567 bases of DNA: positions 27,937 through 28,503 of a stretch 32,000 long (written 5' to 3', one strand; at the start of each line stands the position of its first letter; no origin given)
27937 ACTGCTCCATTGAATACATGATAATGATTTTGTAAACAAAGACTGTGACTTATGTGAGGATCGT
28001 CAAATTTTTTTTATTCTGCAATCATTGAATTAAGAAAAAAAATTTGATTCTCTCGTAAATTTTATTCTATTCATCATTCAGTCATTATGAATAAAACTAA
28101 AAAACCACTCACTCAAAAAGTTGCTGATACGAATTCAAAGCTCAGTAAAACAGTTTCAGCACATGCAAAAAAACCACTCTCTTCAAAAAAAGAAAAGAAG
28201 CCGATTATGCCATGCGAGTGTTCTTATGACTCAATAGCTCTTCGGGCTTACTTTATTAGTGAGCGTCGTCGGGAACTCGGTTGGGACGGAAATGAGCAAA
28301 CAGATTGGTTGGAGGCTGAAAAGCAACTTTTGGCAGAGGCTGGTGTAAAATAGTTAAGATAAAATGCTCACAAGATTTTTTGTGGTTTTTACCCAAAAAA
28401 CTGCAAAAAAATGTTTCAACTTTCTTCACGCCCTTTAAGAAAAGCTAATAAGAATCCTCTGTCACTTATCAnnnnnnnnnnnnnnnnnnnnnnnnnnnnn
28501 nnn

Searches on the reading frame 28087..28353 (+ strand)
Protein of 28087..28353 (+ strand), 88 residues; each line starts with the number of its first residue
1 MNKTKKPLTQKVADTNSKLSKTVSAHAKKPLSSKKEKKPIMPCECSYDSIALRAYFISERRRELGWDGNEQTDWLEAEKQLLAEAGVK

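Call 37: search_protein_families(library=pfam, proteins=[window:28087-28353:+], max_evalue=0.0001)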
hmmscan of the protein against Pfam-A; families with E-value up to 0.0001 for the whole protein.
window:28087-28353:+ (88 aa): 1 family
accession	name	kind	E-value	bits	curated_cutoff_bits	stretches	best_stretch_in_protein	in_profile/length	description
PF11154.13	DUF2934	-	3.6e-05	23.8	22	0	47-83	3-37/37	Protein of unknown function (DUF2934)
